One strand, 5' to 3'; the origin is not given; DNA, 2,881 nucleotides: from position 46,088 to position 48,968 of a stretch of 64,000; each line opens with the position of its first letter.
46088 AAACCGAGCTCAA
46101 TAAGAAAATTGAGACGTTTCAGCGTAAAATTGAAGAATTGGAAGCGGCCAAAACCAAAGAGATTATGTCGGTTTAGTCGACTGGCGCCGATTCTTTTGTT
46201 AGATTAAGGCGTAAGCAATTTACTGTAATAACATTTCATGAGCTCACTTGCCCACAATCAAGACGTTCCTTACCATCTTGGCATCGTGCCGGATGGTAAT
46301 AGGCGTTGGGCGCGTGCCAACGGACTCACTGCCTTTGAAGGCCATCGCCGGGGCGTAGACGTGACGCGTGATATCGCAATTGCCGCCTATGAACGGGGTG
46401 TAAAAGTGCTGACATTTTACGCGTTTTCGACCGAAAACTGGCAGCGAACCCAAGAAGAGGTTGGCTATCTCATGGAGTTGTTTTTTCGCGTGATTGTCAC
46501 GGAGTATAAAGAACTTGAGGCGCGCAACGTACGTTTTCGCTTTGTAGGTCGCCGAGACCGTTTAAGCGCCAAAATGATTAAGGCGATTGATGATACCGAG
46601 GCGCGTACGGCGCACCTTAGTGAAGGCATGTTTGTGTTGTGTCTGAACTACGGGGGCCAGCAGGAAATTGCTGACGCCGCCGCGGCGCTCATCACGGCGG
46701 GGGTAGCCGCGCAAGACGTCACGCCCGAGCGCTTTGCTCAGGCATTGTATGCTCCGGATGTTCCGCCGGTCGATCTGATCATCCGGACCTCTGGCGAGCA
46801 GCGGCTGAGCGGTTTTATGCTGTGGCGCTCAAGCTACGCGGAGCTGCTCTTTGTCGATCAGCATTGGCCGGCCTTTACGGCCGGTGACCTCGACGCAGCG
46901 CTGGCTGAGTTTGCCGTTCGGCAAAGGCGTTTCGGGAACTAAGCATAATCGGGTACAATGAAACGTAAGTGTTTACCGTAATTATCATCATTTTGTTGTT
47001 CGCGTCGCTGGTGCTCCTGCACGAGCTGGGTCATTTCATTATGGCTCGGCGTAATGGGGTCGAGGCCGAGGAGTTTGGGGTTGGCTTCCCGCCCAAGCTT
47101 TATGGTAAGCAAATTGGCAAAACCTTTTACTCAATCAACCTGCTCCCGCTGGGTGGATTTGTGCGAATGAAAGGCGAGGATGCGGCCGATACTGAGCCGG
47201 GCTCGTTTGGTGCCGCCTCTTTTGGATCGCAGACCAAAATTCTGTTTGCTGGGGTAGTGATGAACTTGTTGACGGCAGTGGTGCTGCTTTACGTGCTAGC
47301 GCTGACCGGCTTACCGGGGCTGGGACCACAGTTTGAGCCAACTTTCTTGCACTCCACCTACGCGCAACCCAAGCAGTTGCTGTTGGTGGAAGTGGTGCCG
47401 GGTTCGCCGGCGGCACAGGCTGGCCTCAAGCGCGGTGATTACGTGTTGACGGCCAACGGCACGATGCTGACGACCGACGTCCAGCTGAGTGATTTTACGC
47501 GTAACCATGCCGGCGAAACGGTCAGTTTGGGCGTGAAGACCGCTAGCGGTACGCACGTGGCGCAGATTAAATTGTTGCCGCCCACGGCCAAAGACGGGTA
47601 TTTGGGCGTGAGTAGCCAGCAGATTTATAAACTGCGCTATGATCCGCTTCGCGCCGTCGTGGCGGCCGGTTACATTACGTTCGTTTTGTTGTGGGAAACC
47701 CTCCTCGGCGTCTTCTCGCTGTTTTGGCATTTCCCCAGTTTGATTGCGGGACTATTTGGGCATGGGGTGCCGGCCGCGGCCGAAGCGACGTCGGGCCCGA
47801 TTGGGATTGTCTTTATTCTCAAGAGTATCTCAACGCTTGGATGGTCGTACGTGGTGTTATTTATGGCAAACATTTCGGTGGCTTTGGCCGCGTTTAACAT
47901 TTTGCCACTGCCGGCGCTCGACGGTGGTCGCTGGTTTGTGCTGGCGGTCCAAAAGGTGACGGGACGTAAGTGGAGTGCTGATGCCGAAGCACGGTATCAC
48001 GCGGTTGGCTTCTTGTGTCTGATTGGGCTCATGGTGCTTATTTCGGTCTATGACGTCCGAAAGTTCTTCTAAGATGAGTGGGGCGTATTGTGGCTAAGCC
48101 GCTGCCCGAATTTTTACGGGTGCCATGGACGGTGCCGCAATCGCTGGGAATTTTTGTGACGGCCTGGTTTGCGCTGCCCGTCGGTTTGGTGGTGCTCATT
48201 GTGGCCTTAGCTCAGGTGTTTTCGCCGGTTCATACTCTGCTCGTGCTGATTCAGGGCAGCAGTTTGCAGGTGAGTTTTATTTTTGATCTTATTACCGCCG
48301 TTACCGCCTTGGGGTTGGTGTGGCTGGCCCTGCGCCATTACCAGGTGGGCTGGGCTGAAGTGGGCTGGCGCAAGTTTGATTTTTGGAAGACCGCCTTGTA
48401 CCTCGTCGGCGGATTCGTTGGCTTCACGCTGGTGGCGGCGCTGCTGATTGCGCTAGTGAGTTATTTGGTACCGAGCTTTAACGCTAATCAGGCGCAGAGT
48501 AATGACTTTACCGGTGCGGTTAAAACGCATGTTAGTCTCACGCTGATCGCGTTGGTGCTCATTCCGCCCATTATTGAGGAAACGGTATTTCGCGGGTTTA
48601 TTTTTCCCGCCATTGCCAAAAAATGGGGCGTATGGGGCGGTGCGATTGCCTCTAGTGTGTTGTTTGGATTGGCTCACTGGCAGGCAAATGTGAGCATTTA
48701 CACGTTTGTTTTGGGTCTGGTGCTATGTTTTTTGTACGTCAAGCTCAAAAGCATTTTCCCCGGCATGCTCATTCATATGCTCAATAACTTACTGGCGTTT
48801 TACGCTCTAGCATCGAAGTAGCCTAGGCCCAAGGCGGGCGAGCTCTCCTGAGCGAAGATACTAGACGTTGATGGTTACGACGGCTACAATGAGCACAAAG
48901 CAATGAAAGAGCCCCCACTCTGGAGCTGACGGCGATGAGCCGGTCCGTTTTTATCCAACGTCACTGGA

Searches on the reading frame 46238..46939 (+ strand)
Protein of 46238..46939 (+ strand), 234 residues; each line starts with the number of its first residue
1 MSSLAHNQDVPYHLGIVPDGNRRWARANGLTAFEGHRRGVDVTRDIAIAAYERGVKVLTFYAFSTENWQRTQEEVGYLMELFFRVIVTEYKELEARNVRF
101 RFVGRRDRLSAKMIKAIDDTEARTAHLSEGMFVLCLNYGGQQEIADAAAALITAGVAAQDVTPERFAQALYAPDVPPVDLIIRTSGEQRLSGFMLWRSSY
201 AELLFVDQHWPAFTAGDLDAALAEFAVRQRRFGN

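Call 9: search_protein_families(library=ncbifam, proteins=[window:46238-46939:+])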
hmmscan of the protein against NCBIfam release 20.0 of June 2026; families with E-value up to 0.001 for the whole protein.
window:46238-46939:+ (234 aa): 16 families
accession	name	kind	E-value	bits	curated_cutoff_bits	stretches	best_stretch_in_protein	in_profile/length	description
NF011408.0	PRK14834.1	equivalog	4.3e-72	242.6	348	1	5-233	12-244/252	isoprenyl transferase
NF011405.0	PRK14830.1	equivalog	4e-69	233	304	1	6-234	18-250/251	undecaprenyl pyrophosphate synthase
TIGR00055.1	uppS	equivalog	4.7e-68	229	109.55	1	10-233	1-228/228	polyprenyl diphosphate synthase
NF011404.0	PRK14829.1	equivalog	1.5e-67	227.6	372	1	7-234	27-258/260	isoprenyl transferase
NF011407.0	PRK14833.1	equivalog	4.6e-65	219.5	325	1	9-234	3-231/233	di-trans,poly-cis-decaprenylcistransferase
NF011406.0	PRK14831.1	subfamily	6e-65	218.9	375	1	6-234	19-251/256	undecaprenyl pyrophosphate synthase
NF011412.0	PRK14839.1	equivalog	6.8e-65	218.8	334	1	10-233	9-227/240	di-trans,poly-cis-decaprenylcistransferase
NF011414.0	PRK14841.1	equivalog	1.6e-60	204.7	401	1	10-233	3-228/233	isoprenyl transferase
NF011402.0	PRK14827.1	equivalog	2.5e-60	204.3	535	1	8-233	65-294/296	decaprenyl diphosphate synthase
NF011409.0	PRK14835.1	equivalog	9.4e-58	195.7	425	1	7-233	42-278/279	isoprenyl transferase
NF011403.0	PRK14828.1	equivalog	2.7e-53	181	348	1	7-234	25-258/258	isoprenyl transferase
NF011415.0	PRK14842.1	equivalog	2.6e-51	174.4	360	1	6-233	4-236/241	isoprenyl transferase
NF011411.0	PRK14838.1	equivalog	5.2e-51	173.3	417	1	8-233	10-237/244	isoprenyl transferase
NF011410.0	PRK14837.1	equivalog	1.6e-50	171.8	342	1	7-233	3-229/230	undecaprenyl pyrophosphate synthase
NF007596.1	PRK10240.1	equivalog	1.7e-50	171.7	418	1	10-233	15-242/251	(2E,6E)-farnesyl-diphosphate-specific ditrans,polycis-undecaprenyl-diphosphate synthase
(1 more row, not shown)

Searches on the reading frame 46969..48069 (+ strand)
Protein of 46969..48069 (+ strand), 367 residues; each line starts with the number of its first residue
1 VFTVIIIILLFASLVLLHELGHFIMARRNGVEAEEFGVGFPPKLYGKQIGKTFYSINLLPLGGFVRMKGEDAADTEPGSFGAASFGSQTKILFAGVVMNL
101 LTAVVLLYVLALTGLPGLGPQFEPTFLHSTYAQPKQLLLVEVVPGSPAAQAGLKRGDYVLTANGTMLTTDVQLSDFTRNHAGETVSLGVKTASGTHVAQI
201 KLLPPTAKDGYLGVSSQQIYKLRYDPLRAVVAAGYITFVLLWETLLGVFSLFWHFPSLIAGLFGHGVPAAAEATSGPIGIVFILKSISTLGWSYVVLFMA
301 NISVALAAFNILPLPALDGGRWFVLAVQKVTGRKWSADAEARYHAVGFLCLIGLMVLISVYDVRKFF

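Call 9: search_protein_families(library=ncbifam, proteins=[window:46969-48069:+])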
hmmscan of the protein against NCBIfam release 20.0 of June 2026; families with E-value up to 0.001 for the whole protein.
window:46969-48069:+ (367 aa): 8 families
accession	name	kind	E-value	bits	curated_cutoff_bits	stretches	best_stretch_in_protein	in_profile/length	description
TIGR00054.1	TIGR00054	equivalog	3.6e-59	200.7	147.55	2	136-365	203-418/421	RIP metalloprotease RseP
NF008046.0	PRK10779.1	equivalog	1.7e-36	126.3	477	2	138-362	225-446/450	sigma E protease regulator RseP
TIGR02037.1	degP_htrA_DO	subfamily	4.9e-06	25.7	416.2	1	134-201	258-326/434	Do family serine endopeptidase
NF040960.1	MamE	equivalog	3.4e-05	22.6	800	1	135-202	467-533/659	magnetosome formation protease MamE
NF041521.1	HhoA_HhoB_HtrA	equivalog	4.1e-05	23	450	1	135-196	263-325/335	HhoA/HhoB/HtrA family serine endopeptidase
NF041199.1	trx7_PDZ_seleno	equivalog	7.9e-05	21.7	300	1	134-202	202-272/390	Trx7/PDZ domain-containing (seleno)protein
NF045589.1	Cterm_S41_CtpB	exception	8.8e-05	21.3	633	1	133-191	128-188/416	carboxyl-terminal processing protease CtpB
NF045588.1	Cterm_S41_CtpA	exception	0.00048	19.1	625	1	133-202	122-193/401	carboxyl-terminal processing protease CtpA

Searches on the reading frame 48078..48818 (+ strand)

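Call 9: search_protein_families(library=ncbifam, proteins=[window:48078-48818:+])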
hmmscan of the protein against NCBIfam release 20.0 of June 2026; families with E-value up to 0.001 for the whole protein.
window:48078-48818:+ (247 aa): 7 families
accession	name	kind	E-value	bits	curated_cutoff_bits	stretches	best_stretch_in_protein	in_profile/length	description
NF041647.1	ABC_perm_CPBP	equivalog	5.8e-25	88.1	435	1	45-242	426-632/636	ABC transporter permease subunit/CPBP intramembrane protease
NF040589.1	CPBP_Synerg_MrtS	equivalog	1e-12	48.6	130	1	125-241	44-164/170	Synerg-CTERM system glutamic-type intramembrane protease MrtS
NF046050.1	CPBP_fam_MroQ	equivalog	2.8e-11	43.3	270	1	37-238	9-218/243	intramembrane glutamic endopeptidase MroQ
NF033192.3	CPBP_JDVT_MrtJ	equivalog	1.1e-10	42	75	1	157-242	2-97/98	JDVT-CTERM system glutamic-type intramembrane protease MrtJ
NF040590.1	CPBP_Pyro_MrtA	exception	2.2e-05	24.8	200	1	88-238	45-186/194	CPBP family archaeomyxosortase MrtA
NF052640.1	CPBP_M949_0222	equivalog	0.0001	22.2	220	0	155-175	59-79/213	M949_0222 family glutamic-type intramembrane endopeptidase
NF040914.1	Mrt_core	domain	0.00027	21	100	1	157-241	6-102/108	myxosortase family intramembrane protease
